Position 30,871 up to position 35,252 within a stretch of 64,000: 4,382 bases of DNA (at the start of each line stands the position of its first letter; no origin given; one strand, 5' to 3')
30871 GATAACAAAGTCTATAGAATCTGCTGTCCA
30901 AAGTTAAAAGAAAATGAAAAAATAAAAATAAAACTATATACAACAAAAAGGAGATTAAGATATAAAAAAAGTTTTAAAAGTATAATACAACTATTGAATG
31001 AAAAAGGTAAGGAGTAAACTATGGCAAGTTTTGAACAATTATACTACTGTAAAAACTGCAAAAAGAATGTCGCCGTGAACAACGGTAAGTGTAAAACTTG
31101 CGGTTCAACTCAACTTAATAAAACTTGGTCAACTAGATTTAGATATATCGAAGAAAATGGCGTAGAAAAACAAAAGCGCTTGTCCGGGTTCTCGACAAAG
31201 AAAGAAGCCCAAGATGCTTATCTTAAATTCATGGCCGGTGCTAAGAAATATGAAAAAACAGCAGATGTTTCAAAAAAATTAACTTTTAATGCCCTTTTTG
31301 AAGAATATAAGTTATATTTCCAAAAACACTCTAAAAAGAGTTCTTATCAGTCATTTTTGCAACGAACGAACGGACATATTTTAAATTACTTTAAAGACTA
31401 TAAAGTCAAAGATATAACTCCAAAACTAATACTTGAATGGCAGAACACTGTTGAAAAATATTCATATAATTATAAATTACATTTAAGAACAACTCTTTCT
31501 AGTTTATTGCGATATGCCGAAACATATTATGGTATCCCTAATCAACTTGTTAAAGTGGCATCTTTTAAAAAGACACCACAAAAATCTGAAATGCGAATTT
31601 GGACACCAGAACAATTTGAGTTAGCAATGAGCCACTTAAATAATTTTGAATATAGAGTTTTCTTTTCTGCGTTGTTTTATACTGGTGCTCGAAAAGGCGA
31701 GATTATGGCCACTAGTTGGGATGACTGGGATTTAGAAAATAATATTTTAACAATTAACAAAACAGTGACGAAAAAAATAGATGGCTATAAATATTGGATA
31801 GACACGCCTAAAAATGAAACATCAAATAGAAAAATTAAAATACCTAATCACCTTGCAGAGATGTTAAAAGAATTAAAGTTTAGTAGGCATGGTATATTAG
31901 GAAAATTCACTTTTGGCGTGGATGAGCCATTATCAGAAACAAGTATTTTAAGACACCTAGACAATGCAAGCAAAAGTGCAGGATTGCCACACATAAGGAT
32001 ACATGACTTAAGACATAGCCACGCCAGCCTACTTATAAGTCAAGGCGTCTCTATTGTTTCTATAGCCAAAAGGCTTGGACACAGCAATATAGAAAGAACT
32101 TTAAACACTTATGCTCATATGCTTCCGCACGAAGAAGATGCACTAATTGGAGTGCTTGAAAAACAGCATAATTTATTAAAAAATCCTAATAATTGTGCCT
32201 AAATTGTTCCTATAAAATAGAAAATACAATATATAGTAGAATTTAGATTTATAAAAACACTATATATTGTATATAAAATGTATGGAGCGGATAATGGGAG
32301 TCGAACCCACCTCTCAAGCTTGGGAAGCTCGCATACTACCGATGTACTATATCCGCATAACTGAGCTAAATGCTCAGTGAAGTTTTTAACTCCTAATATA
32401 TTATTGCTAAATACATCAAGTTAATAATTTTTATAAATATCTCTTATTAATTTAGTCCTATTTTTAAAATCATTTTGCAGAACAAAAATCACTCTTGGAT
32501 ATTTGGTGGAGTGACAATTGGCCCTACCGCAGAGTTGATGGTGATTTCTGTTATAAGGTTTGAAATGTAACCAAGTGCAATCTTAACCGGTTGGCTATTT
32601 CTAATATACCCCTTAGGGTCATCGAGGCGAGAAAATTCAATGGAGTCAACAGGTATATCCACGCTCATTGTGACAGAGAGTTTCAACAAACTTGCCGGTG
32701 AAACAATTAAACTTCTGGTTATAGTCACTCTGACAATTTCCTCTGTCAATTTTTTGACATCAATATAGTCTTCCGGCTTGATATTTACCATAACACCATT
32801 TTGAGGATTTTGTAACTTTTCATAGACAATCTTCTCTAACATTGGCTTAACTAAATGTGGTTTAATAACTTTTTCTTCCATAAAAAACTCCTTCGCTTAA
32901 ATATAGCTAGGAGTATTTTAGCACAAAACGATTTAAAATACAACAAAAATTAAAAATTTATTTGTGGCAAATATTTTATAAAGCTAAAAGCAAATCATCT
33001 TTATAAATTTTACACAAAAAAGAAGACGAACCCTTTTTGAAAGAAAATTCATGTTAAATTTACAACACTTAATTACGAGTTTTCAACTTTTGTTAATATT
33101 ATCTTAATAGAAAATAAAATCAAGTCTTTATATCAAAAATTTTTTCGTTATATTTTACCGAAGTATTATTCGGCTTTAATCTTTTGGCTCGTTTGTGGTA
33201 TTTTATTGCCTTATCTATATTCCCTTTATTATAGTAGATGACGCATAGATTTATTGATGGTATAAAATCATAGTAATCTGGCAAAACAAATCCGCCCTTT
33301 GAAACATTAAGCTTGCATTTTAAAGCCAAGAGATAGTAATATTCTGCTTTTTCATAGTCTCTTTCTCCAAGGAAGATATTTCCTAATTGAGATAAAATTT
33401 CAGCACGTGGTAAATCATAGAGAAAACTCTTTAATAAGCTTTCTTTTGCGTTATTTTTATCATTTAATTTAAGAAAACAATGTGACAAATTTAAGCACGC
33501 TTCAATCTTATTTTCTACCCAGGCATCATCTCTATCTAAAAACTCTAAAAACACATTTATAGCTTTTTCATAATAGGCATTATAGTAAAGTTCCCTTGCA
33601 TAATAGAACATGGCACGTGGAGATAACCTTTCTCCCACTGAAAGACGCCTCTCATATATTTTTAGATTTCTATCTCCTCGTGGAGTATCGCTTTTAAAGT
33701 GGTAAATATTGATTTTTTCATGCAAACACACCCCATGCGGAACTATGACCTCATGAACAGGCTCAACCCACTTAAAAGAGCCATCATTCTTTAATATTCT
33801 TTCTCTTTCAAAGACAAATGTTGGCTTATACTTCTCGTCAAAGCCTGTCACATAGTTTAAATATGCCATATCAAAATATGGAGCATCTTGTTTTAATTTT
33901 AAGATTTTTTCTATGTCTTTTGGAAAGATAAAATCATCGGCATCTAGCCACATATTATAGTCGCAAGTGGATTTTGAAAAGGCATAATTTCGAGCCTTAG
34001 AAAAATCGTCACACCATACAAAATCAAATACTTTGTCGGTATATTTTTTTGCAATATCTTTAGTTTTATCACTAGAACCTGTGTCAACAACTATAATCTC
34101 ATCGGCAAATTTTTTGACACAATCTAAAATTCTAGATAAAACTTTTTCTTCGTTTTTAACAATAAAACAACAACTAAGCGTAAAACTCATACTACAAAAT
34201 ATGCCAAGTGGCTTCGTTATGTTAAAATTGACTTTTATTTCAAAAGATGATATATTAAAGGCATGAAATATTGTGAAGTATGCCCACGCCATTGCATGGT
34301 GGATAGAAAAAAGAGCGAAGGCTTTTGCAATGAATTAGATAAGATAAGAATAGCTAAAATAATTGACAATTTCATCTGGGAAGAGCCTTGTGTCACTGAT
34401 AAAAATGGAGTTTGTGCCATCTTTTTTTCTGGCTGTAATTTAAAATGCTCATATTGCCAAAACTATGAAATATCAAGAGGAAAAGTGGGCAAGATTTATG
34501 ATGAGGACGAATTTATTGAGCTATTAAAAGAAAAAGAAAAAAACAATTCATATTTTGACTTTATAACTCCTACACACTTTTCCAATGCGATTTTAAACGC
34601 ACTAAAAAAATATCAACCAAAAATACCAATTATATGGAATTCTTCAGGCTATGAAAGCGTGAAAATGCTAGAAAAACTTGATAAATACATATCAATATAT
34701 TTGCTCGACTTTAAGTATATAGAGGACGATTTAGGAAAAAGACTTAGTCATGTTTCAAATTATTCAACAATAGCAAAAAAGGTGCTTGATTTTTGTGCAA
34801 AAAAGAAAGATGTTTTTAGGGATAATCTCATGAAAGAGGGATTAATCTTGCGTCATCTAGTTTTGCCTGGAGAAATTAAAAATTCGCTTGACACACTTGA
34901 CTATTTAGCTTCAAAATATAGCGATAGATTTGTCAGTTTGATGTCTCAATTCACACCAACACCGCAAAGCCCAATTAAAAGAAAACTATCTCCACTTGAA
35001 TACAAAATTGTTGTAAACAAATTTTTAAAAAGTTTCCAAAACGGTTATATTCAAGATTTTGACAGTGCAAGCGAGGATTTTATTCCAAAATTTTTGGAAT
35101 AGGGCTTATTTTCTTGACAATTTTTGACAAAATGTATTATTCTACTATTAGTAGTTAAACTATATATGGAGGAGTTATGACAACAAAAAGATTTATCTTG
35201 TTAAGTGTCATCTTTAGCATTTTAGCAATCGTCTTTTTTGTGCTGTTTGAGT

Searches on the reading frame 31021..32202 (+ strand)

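Call 47: search_protein_families(library=phrogs, proteins=[window:31021-32202:+], max_evalue=0.00001)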
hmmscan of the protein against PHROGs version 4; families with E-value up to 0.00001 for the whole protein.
window:31021-32202:+ (393 aa): 7 families
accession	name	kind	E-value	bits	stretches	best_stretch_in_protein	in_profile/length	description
phrog_1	-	integration and excision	4e-71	242.1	1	33-375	121-444/611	integrase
phrog_216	-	integration and excision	1.2e-30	107.6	1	161-381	24-238/301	integrase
phrog_7685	-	integration and excision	8.4e-17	62.5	1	264-381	123-237/240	integrase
phrog_23783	-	integration and excision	6.7e-16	59.7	1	45-175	24-147/162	integrase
phrog_35951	-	unknown function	1.2e-06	29.9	1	315-367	11-62/97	-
phrog_26960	-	unknown function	2.3e-06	28.9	1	33-146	15-128/146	-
phrog_7269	-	integration and excision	3.6e-06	27.8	1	311-372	15-74/89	integrase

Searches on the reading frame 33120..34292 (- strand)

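Call 29: search_protein_families(library=ncbifam, proteins=[window:33120-34292:-], max_evalue=0.01)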
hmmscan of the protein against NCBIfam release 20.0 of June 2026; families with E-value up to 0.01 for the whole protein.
window:33120-34292:- (390 aa): 13 families
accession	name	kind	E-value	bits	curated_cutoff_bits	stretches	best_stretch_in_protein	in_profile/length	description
TIGR04195.1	S_glycosyl_SunS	equivalog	1.5e-14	53.7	350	1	38-251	58-280/421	SunS family peptide S-glycosyltransferase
NF007482.0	PRK10073.1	equivalog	3.4e-10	39.4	423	1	38-165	7-140/334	glycosyltransferase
NF047683.1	TeichurnBiosyTuaG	equivalog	6e-08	32.6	400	1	47-139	16-116/252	teichuronic acid biosynthesis protein TuaG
TIGR02521.1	type_IV_pilW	equivalog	2.2e-06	27.4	154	1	235-320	109-192/234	type IV pilus biogenesis/stability protein PilW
TIGR04283.1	glyco_like_mftF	equivalog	1.7e-05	24.5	182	1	45-122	7-85/221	TIGR04283 family arsenosugar biosynthesis glycosyltransferase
TIGR04182.1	glyco_TIGR04182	equivalog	0.00026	20.5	325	1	46-132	9-95/293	S-layer glycoprotein N-glycosyltransferase AglJ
NF040959.1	MamA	equivalog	0.0003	20.3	200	1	234-378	46-174/204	magnetosome protein MamA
NF010496.0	PRK13915.1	equivalog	0.00034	19.8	262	1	38-88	32-88/307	glucosyl-3-phosphoglycerate synthase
TIGR02795.1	tol_pal_ybgF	equivalog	0.0006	20.4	90.1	0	222-286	36-99/119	tol-pal system protein YbgF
TIGR02917.1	PEP_TPR_lipo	equivalog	0.00084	17.3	312.2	0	351-382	845-876/899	XrtA/PEP-CTERM system TPR-repeat protein PrsT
NF038302.1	EPS_HpsE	equivalog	0.0011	18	300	1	50-138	14-115/307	hormogonium polysaccharide biosynthesis glycosyltransferase HpsE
NF047507.1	TPR_BatC_Lepto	exception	0.0014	18.2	175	0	225-290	58-123/214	TPR repeat-containing protein BatC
NF008756.0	PRK11788.1-4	equivalog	0.0017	17.4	474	0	207-287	197-273/389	lipopolysaccharide assembly protein LapB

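Call 30: search_protein_families(library=pfam, proteins=[window:33120-34292:-], max_evalue=1)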
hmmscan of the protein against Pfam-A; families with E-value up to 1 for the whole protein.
window:33120-34292:- (390 aa): 16 families
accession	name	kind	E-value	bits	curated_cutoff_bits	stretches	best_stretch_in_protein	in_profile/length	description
PF00535.33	Glycos_transf_2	-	1.3e-21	77.7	23.3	1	40-164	1-134/168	Glycosyl transferase family 2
PF07719.23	TPR_2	-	1.6e-10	40.7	27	2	348-376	6-34/34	Tetratricopeptide repeat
PF00515.34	TPR_1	-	1.9e-09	37.3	27.8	2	348-376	6-34/34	Tetratricopeptide repeat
PF10111.15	Glyco_tranf_2_2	-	2.2e-09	37.7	27.3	1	48-135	10-107/276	Glycosyltransferase like family 2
PF13181.12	TPR_8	-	4.8e-09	36.1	25.7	2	264-290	2-28/34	Tetratricopeptide repeat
PF13424.12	TPR_12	-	6.7e-06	26.6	30.1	1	296-325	44-73/77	Tetratricopeptide repeat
PF13704.12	Glyco_tranf_2_4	-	8.4e-06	26.6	27.5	1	46-126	1-88/98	Glycosyl transferase family 2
PF13176.12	TPR_7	-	1.9e-05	24.8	27.9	1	351-376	7-32/36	Tetratricopeptide repeat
PF13428.12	TPR_14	-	0.00045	21.1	23.5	0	225-255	1-31/44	Tetratricopeptide repeat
PF13432.12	TPR_16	-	0.0011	19.8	32.7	0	274-325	8-59/65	Tetratricopeptide repeat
PF23558.1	TPR_P4H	-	0.0054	17.3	27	1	349-387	48-86/91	Prolyl 4-hydroxylase peptide-substrate-binding domain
PF01697.33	Glyco_transf_92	-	0.0072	16.4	23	1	106-178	95-171/249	Glycosyltransferase family 92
PF14559.12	TPR_19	-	0.031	15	25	0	347-378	29-60/68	Tetratricopeptide repeat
PF13374.12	TPR_10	-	0.08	13.4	27.5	0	349-370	8-29/42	Tetratricopeptide repeat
PF13414.12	TPR_11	-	0.082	13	26.8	1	352-379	3-30/42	TPR repeat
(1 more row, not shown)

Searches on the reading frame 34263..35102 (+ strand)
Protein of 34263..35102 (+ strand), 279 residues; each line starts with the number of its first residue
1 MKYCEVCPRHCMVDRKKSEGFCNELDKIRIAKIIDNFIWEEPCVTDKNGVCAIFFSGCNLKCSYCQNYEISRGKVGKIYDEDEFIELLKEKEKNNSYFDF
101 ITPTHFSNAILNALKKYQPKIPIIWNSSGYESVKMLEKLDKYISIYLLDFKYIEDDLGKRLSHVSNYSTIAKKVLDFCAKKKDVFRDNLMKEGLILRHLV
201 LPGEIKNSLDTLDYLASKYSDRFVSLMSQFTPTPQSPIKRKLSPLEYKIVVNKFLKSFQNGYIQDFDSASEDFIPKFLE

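Call 29: search_protein_families(library=ncbifam, proteins=[window:34263-35102:+], max_evalue=0.01)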
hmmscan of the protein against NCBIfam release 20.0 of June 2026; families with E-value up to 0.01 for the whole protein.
window:34263-35102:+ (279 aa): 17 families
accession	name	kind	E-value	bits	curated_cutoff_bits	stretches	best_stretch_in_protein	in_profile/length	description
TIGR02495.1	NrdG2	equivalog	7.9e-11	41.6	131.15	1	51-172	19-144/193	anaerobic ribonucleoside-triphosphate reductase activating protein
TIGR02494.1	PFLE_PFLC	subfamily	5.5e-08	32.4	174.35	1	44-86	9-52/293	glycyl-radical enzyme activating protein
TIGR04395.1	cutC_activ_rSAM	equivalog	1.2e-07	31.3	360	1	46-85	17-57/309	choline TMA-lyase-activating enzyme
TIGR02493.1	PFLA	equivalog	1.5e-07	31.1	231.75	1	52-204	19-169/235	pyruvate formate-lyase-activating protein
NF043069.1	T4HPD_activ_SAM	equivalog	3e-07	30.1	425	2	105-182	139-213/299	trans-4-hydroxy-L-proline dehydratase activase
NF033719.1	ind_deCO2_activ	equivalog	4.4e-07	29.5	425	1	49-84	16-52/302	indoleacetate decarboxylase activase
NF048010.1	SfplDhtActHpsHDes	equivalog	3.2e-06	26.2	430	1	44-83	16-56/298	(2S)-3-sulfopropanediol dehydratase activating enzyme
TIGR03963.1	rSAM_QueE_Clost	equivalog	2.3e-05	24.2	260.1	1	46-177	15-149/219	putative 7-carboxy-7-deazaguanine synthase QueE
TIGR02491.1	NrdG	equivalog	5.3e-05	23.2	126.1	1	49-146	15-121/154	anaerobic ribonucleoside-triphosphate reductase activating protein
TIGR04337.1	AmmeMemoSam_rS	hypoth_equivalog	7e-05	21.8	220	1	4-82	14-104/349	AmmeMemoRadiSam system radical SAM enzyme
NF008356.0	PRK11145.1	equivalog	9.5e-05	21.8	375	1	46-171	17-152/246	pyruvate formate lyase 1-activating protein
TIGR04041.1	activase_YjjW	hypoth_equivalog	0.00011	21.7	250.2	1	50-69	19-38/276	YjjW family glycine radical enzyme activase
NF033717.2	HPDL_rSAM_activ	equivalog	0.00011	21.6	420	1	51-83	22-54/311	4-hydroxyphenylacetate decarboxylase activase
TIGR02826.1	RNR_activ_nrdG3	equivalog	0.00016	21.6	151.7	1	51-125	18-94/148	anaerobic ribonucleoside-triphosphate reductase activating protein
NF048008.1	SfplDhtActHpfHKleb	equivalog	0.001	18.4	500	0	48-73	14-40/308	(2S)-3-sulfopropanediol dehydratase activating enzyme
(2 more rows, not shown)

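Call 30: search_protein_families(library=pfam, proteins=[window:34263-35102:+], max_evalue=1)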
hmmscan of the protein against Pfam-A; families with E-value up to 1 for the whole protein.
window:34263-35102:+ (279 aa): 4 families
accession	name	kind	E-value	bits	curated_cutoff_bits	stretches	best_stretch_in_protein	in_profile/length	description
PF04055.27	Radical_SAM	-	4.6e-10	40.4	29.5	1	53-212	2-163/166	Radical SAM superfamily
PF13353.11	Fer4_12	-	2.7e-08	34.6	22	1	50-156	7-121/137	4Fe-4S single cluster domain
PF01805.25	Surp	-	0.0013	19.2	21.1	1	82-105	16-40/53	Surp module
PF14502.12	HTH_41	-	0.27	11.2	25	0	63-75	11-23/48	Helix-turn-helix domain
